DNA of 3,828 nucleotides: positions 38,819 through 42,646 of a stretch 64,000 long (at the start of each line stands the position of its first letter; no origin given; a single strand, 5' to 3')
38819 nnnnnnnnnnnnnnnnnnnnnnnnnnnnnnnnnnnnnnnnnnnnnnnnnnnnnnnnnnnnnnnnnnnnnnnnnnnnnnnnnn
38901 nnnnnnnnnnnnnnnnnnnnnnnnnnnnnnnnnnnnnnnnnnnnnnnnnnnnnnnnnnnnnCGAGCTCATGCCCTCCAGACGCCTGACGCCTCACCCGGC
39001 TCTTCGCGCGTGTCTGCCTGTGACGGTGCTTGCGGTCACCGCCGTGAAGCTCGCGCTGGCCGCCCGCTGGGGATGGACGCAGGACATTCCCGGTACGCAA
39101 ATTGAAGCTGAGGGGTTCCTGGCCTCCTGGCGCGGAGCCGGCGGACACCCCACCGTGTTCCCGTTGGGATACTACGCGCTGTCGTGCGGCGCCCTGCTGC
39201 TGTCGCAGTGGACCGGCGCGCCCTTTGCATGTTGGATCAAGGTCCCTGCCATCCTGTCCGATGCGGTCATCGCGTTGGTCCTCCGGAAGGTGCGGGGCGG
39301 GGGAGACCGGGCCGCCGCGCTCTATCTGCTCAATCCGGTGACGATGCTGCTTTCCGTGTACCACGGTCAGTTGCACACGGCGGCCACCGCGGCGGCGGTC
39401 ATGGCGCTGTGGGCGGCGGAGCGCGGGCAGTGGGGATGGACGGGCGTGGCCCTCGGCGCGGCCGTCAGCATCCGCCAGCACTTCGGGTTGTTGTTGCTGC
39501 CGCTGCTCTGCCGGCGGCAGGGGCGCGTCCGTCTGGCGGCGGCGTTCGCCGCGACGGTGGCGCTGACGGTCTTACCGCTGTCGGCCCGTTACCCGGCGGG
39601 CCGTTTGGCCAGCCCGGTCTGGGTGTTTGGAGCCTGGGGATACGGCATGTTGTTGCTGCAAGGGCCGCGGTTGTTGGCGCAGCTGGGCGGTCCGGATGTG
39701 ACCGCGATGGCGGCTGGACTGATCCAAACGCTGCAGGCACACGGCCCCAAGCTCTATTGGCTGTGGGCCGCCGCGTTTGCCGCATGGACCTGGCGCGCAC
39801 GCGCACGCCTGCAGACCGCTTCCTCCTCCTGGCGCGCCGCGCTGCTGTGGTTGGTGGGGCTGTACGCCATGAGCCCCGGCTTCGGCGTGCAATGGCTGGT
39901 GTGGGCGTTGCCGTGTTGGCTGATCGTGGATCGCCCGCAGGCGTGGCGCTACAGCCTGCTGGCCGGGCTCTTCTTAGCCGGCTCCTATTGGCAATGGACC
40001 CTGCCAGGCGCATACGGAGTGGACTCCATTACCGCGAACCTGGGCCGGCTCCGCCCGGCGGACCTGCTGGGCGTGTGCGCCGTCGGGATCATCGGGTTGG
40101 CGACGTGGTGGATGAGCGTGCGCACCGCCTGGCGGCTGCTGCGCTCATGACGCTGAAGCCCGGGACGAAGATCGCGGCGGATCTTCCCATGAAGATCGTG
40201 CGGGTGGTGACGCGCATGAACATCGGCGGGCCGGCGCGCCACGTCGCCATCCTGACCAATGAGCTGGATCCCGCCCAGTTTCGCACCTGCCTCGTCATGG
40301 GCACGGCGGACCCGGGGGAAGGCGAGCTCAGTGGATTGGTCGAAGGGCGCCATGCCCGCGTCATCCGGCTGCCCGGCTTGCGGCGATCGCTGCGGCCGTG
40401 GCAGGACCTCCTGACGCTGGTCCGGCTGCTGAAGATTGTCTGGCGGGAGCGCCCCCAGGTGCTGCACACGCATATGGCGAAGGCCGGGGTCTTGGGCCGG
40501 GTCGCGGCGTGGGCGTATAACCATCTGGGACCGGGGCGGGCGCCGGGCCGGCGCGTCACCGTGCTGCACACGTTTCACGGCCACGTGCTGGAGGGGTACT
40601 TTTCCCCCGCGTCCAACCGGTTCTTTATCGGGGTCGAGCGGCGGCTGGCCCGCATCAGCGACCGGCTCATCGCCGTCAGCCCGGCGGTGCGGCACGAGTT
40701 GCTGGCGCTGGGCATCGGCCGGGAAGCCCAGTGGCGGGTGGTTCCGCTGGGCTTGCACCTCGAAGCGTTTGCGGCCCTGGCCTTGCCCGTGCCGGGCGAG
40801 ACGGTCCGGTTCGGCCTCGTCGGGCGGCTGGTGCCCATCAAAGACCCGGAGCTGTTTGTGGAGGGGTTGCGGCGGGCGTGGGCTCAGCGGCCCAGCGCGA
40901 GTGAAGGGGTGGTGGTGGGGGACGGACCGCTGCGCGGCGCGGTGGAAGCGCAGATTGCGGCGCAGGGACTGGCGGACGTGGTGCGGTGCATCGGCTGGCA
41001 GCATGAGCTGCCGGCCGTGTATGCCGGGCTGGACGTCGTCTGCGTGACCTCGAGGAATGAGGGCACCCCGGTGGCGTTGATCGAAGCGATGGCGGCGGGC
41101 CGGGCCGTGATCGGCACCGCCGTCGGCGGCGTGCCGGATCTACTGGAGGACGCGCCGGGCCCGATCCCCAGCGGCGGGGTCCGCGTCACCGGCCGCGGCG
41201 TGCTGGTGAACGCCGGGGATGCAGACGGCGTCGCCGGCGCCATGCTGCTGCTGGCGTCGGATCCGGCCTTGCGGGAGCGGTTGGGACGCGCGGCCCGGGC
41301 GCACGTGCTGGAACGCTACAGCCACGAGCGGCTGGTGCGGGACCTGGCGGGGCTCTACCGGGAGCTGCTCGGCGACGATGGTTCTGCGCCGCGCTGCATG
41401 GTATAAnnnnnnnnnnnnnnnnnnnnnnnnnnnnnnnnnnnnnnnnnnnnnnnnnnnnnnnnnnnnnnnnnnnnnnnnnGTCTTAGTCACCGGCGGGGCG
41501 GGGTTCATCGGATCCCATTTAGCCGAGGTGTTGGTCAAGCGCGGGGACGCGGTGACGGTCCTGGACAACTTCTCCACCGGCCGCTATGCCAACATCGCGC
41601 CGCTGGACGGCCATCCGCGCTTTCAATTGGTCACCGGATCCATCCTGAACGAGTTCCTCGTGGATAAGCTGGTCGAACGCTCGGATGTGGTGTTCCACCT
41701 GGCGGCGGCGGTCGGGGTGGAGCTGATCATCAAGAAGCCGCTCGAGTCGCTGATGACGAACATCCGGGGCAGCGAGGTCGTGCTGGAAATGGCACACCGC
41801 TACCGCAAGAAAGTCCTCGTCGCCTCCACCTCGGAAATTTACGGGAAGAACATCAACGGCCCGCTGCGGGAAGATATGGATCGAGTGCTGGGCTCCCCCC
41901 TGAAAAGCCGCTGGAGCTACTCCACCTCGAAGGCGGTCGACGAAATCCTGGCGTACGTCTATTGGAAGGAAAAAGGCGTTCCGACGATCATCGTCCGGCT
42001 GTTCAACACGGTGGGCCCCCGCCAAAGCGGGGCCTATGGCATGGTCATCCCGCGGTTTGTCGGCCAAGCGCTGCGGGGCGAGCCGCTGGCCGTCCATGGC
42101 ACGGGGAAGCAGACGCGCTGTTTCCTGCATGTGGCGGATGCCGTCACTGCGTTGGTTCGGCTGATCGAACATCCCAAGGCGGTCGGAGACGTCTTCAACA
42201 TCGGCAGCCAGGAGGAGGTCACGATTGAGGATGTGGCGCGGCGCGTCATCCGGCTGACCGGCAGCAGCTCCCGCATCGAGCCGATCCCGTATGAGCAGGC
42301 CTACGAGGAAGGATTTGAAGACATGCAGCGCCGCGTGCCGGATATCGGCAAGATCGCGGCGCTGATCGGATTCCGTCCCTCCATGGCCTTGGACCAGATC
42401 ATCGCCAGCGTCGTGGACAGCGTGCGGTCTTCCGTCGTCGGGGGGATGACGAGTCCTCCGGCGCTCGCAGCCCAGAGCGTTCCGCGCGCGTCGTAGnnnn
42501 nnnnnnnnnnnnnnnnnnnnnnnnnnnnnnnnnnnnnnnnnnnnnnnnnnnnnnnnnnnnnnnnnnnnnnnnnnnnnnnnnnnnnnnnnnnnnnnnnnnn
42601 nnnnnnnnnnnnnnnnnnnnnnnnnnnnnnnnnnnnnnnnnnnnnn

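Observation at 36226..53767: Three GT-C-fold membrane glycosyltransferases with two polyprenol-phosphate sugar synthases; one pair divergently arranged with the only minus-strand gene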

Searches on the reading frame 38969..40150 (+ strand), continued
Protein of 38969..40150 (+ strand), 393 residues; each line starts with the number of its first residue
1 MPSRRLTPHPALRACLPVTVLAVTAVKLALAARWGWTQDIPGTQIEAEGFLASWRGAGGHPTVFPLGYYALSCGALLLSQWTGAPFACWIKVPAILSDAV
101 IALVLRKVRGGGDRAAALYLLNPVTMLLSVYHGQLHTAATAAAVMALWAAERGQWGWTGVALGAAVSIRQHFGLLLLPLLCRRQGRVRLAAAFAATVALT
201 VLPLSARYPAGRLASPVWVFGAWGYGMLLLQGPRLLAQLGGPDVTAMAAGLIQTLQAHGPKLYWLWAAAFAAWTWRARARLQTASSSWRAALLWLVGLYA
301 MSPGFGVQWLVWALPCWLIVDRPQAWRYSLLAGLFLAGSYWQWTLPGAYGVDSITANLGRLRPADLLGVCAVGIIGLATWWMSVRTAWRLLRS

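Call 87: search_protein_representatives(alignment_id=A2)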
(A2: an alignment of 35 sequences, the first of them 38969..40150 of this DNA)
Query: 35 sequences, 382 profile positions. Proteins with E-value up to 0.001 (for the whole library): 2798; up to 1e-10: 741; up to 1e-30: 25. The best 150 are listed.
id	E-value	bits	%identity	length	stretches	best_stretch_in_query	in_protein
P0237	2.9e-151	520.1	-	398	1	3-380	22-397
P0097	8.2e-147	505.4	-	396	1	3-379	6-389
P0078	3.0e-129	447.6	-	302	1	84-380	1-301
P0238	5.8e-129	446.7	-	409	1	5-381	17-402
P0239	7.9e-121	419.9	-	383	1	3-377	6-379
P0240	2.5e-116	405.1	-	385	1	6-378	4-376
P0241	4.0e-108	378.1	-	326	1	67-381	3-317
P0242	5.4e-108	377.7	-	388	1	5-381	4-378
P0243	8.9e-101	353.9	-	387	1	9-381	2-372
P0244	8.8e-99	347.3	-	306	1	3-263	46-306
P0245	4.1e-94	332.0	-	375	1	10-380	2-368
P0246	2.2e-75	270.3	-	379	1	5-374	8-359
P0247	8.2e-66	238.8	-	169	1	220-381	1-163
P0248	5.7e-58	213.0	-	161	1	3-148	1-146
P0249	9.5e-58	212.3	-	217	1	3-206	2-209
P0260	2.6e-30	122.0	-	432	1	8-324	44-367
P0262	5.7e-27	111.0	-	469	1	3-328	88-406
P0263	1.6e-26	109.5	-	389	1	4-331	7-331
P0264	9.8e-26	106.9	-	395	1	7-326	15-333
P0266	2.2e-25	105.8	-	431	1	16-339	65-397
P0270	8.6e-25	103.8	-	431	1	7-328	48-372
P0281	1.6e-22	96.3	-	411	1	9-325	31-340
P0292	3.2e-21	92.0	-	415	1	6-331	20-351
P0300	8.2e-21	90.7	-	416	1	5-329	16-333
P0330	1.5e-19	86.6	-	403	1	3-328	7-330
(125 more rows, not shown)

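Call 88: search_protein_families(library=pfam, proteins=[P0260, P0262, P0263, P0264, P0266, P0270, P0281, P0292, P0300, P0330], max_evalue=0.001)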
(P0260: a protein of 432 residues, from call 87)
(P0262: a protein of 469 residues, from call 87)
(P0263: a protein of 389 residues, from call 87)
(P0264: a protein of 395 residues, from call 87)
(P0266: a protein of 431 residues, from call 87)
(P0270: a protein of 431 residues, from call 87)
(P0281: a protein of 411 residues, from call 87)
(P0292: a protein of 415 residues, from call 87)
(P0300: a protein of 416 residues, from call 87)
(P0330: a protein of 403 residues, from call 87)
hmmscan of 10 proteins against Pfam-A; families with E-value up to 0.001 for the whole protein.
P0260 (432 aa): 2 families
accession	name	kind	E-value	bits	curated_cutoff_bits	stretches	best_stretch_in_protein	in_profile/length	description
PF09594.16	GT87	-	2.6e-09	37.6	25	1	100-330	6-232/237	Glycosyltransferase family 87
PF06728.19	PIG-U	-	8.8e-05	22.2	24.5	1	77-223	46-193/378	GPI transamidase subunit PIG-U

P0262 (469 aa): 0 families

P0263 (389 aa): 0 families

P0264 (395 aa): 1 family
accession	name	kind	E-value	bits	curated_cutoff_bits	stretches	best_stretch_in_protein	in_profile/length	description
PF09594.16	GT87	-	1.2e-06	28.9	25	1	80-282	16-222/237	Glycosyltransferase family 87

P0266 (431 aa): 1 family
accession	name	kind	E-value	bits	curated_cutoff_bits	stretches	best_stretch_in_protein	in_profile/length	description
PF09594.16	GT87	-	9.2e-06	26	25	1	132-343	25-229/237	Glycosyltransferase family 87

P0270 (431 aa): 1 family
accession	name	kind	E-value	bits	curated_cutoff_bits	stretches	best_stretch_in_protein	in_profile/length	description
PF09594.16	GT87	-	5.5e-07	30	25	1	98-332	1-235/237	Glycosyltransferase family 87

P0281 (411 aa): 0 families

P0292 (415 aa): 4 families
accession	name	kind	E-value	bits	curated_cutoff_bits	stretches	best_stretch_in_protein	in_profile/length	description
PF09594.16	GT87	-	3.6e-11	43.7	25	1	99-307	27-231/237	Glycosyltransferase family 87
PF06728.19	PIG-U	-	9.8e-11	41.8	24.5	1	39-222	29-226/378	GPI transamidase subunit PIG-U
PF05007.19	Mannosyl_trans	-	2.6e-06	28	23.4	1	145-203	4-62/259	Mannosyltransferase (PIG-M)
PF03155.21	Alg6_Alg8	-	0.00022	20.8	25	1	94-195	88-190/482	ALG6, ALG8 glycosyltransferase family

P0300 (416 aa): 3 families
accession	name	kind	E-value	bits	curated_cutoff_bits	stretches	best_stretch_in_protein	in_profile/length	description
PF09594.16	GT87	-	2.9e-09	37.5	25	1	97-292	29-234/237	Glycosyltransferase family 87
PF05007.19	Mannosyl_trans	-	7.1e-05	23.3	23.4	1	138-193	3-58/259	Mannosyltransferase (PIG-M)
PF06728.19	PIG-U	-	0.00014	21.5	24.5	1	64-192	57-193/378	GPI transamidase subunit PIG-U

P0330 (403 aa): 0 families

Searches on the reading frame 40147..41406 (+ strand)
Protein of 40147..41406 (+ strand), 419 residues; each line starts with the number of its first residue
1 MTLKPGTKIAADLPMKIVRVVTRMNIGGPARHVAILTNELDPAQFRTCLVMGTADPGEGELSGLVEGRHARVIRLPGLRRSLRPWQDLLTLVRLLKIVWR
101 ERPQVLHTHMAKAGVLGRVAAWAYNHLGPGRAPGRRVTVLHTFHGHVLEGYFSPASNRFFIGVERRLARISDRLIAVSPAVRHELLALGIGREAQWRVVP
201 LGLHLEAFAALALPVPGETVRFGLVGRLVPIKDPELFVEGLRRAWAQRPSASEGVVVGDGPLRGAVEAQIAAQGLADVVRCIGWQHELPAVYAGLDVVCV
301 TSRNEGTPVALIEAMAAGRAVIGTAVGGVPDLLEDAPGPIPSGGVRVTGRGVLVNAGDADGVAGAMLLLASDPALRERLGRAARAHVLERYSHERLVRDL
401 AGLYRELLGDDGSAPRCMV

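Call 7: search_protein_families(library=pfam, proteins=[window:40147-41406:+], max_evalue=0.01)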
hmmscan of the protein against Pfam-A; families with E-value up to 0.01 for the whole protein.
window:40147-41406:+ (419 aa): 6 families
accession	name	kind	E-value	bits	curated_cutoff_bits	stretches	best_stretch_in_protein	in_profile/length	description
PF13692.12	Glyco_trans_1_4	-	3.5e-25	89.4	27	1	221-372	3-142/142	Glycosyl transferases group 1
PF00534.26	Glycos_transf_1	-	2.2e-24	86.3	26.4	1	220-385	16-171/172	Glycosyl transferases group 1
PF13579.12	Glyco_trans_4_4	-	1e-19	71.9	29.7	1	27-202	1-158/158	Glycosyl transferase 4-like domain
PF13439.12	Glyco_transf_4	-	2.4e-19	70.4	28.5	1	26-206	1-169/170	Glycosyltransferase Family 4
PF13524.12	Glyco_trans_1_2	-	4.9e-06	27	25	1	283-400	23-142/144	Glycosyl transferase-like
PF20706.3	GT4-conflict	-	5.4e-06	26.1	26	1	135-399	108-384/385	Family 4 Glycosyltransferase in conflict systems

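Call 8: search_protein_families(library=ncbifam, proteins=[window:40147-41406:+], max_evalue=0.001)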
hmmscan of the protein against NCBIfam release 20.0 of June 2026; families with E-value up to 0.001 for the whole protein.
window:40147-41406:+ (419 aa): 25 families
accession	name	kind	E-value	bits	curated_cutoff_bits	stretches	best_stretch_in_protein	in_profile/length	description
TIGR03088.1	stp2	hypoth_equivalog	2.9e-38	131.9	409.05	1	16-408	3-374/374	TIGR03088 family PEP-CTERM/XrtA system glycosyltransferase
NF041876.1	EPS_EpsE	equivalog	5e-20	72.1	400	1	194-395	186-384/389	exopolysaccharide biosynthesis GT4 family glycosyltransferase EpsE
NF038011.1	PelF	equivalog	2.5e-19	69.7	100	1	150-403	237-488/489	GT4 family glycosyltransferase PelF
TIGR03999.1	thiol_BshA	equivalog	3.3e-19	69.1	273.7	1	251-408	229-374/375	N-acetyl-alpha-D-glucosaminyl L-malate synthase BshA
TIGR03449.1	mycothiol_MshA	equivalog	1.1e-13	50.9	462.5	1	164-407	158-403/406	D-inositol-3-phosphate glycosyltransferase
NF038229.1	Glyco4_Geo_Pelo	equivalog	1.8e-13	50.3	400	1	171-408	110-337/338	GPMC system family 4 glycosyltransferase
TIGR04063.1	stp3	hypoth_equivalog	2e-12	46.7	442.05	1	93-408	83-396/397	TIGR04063 family PEP-CTERM/XrtA system glycosyltransferase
TIGR04005.1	wcaL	equivalog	1.5e-10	40.5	537.6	1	165-403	169-402/406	colanic acid biosynthesis glycosyltransferase WcaL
NF011726.0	PRK15179.1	equivalog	2.6e-10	39.2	733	1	222-336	520-633/694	Vi polysaccharide biosynthesis protein TviE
NF047684.1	TeichurnBiosyTuaC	equivalog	8.4e-10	38.1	550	1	169-335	163-330/391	teichuronic acid biosynthesis protein TuaC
NF050056.1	ProtGlycPglH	equivalog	1.9e-09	37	600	1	224-386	184-333/354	GalNAc-alpha-(1->4)-GalNAc-alpha-(1->3)-diNAcBac-PP-undecaprenol alpha-1,4-N-acetyl-D-galactosaminyltransferase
TIGR02149.1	glgA_Coryne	subfamily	3.2e-08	33.1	302.4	1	286-407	275-390/391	glycogen synthase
TIGR02095.1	glgA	subfamily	1.3e-07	30.7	328.45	1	210-366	285-435/477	glycogen/starch synthase, ADP-glucose type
NF012034.0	PRK15490.1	equivalog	4.8e-07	28.6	813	1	222-331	401-509/578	Vi polysaccharide biosynthesis glycosyltransferase TviE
NF053787.1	GlcN_PG_synth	equivalog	1e-06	27.9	480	1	285-408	252-360/361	N-acetylglucosaminyl phosphatidylglycerol synthase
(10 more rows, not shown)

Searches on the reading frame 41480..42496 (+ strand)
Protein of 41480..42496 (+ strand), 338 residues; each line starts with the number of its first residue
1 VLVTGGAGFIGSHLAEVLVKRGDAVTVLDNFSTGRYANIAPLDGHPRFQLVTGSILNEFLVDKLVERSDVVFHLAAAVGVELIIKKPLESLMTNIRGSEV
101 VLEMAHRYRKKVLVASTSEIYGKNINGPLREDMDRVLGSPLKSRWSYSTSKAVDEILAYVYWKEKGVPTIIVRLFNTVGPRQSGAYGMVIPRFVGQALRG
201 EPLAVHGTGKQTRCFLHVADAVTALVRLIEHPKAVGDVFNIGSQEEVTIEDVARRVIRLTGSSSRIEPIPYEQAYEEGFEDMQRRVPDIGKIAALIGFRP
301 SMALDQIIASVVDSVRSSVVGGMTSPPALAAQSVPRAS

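Call 9: search_protein_families(library=pfam, proteins=[window:41480-42496:+], max_evalue=0.001)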
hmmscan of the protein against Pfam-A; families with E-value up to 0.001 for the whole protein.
window:41480-42496:+ (338 aa): 7 families
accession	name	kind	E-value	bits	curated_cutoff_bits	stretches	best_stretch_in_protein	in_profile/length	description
PF01370.27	Epimerase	-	6.2e-54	183.4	20.9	1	1-242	1-240/240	NAD dependent epimerase/dehydratase family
PF16363.11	GDP_Man_Dehyd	-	6.7e-53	180.7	27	1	2-309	1-330/332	GDP-mannose 4,6 dehydratase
PF02719.21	Polysacc_synt_2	-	4.8e-20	72.3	20.2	1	1-266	1-253/293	Polysaccharide biosynthesis protein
PF07993.18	NAD_binding_4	-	5.1e-13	49.2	20.1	1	58-185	79-215/258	Male sterility protein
PF01073.25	3Beta_HSD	-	1.3e-11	44.5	22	1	2-156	1-155/280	3-beta hydroxysteroid dehydrogenase/isomerase family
PF04321.23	RmlD_sub_bind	-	2.1e-07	30.8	27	1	1-274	3-246/287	RmlD substrate binding domain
PF13460.12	NAD_binding_10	-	0.00043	20.6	27.2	1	5-141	1-121/184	NAD(P)H-binding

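Call 69: search_protein_families(library=ncbifam, proteins=[window:41480-42496:+], max_evalue=0.00001)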
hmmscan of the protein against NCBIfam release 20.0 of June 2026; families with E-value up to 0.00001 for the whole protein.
window:41480-42496:+ (338 aa): 28 families (the best 25 are shown)
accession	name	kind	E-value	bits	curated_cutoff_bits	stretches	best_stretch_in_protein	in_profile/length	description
TIGR04180.1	EDH_00030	hypoth_equivalog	4.1e-51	173.8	475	1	1-302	1-296/297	NAD-dependent 4,6-dehydratase LegB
TIGR01181.1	dTDP_gluc_dehyt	equivalog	1.8e-46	158.7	365.1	1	1-313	2-309/321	dTDP-glucose 4,6-dehydratase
NF008872.0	PRK11908.1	equivalog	9.1e-41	140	294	1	1-320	4-340/349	bifunctional UDP-4-keto-pentose/UDP-xylose synthase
NF005998.1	PRK08125.1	equivalog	1.6e-34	119.3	777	1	1-313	318-647/649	bifunctional UDP-4-amino-4-deoxy-L-arabinose formyltransferase/UDP-glucuronic acid oxidase ArnA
TIGR01179.1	galE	equivalog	8.6e-34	116.8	262.3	1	1-312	2-322/332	UDP-glucose 4-epimerase GalE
NF007582.0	PRK10217.1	equivalog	7.4e-27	94.4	698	1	1-259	4-269/355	dTDP-glucose 4,6-dehydratase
NF007490.0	PRK10084.1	subfamily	1.6e-25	89.9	649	1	1-262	3-279/361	dTDP-glucose 4,6-dehydratase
TIGR02197.1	heptose_epim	equivalog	1.5e-24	86.7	274.6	1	1-274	1-274/316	ADP-glyceromanno-heptose 6-epimerase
NF011728.1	PRK15181.1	equivalog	3.9e-24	85.3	760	1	2-304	19-326/348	Vi polysaccharide biosynthesis UDP-N-acetylglucosaminuronic acid C-4 epimerase TviC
NF007956.0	PRK10675.1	subfamily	6.7e-18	64.9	394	1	1-220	3-238/338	UDP-glucose 4-epimerase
TIGR03466.1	HpnA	hypoth_equivalog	3.7e-17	62.2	367.65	1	1-278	3-264/327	hopanoid-associated sugar epimerase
NF047922.1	GDPFucSynFcl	equivalog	1.2e-15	57.8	500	1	56-311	45-297/308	GDP-L-fucose synthase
NF041015.1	UDPsulfquin_syn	equivalog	1.4e-15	57.1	575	1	185-262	234-312/384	UDP-sulfoquinovose synthase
TIGR02622.1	CDP_4_6_dhtase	equivalog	3.6e-15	55.9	278.45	1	1-316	7-331/352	CDP-glucose 4,6-dehydratase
NF043036.1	ErythonDh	equivalog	5.6e-15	55.4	325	1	1-175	3-177/321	D-erythronate dehydrogenase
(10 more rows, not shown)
